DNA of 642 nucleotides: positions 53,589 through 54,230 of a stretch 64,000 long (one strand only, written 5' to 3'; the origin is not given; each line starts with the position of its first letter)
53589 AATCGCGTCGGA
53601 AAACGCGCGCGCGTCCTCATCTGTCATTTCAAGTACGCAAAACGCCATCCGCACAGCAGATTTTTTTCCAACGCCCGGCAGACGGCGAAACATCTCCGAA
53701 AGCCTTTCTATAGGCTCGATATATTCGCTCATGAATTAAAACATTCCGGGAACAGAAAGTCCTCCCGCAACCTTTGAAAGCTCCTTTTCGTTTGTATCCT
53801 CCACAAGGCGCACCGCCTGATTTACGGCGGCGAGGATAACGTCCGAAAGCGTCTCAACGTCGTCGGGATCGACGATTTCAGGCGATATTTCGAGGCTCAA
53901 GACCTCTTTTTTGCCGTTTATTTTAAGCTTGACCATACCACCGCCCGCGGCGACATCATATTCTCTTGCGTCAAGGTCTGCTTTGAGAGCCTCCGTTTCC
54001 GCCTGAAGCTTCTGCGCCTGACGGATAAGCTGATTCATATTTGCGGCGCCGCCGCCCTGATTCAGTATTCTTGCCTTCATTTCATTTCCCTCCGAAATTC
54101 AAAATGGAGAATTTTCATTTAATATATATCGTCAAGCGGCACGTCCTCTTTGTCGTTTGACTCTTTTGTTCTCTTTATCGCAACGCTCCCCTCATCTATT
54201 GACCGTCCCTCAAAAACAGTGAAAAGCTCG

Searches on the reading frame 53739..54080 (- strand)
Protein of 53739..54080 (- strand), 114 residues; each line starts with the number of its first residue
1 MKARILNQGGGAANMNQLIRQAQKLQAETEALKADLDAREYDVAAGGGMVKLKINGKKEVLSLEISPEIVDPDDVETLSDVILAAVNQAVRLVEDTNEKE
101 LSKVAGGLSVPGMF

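Call 49: find_encoding_contigs(protein=window:53739-54080:-, flank=10000, max_places=10)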
Protein seq(114 aa) (114 aa): 2 contigs read that carry it; 1 place shown.
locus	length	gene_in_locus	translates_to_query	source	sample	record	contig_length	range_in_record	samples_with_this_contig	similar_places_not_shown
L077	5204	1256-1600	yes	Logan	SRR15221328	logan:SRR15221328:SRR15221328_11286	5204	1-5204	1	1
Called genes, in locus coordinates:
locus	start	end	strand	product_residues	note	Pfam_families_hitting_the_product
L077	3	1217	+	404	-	?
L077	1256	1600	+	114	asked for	PF02575:YbaB_DNA_bd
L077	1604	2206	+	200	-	PF21176:RecR_HhH, PF02132:RecR_ZnF, PF01751:Toprim, PF13662:Toprim_4, PF21175:RecR_C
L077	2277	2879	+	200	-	-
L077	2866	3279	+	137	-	-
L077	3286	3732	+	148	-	-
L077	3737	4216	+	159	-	-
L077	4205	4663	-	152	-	-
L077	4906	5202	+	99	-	?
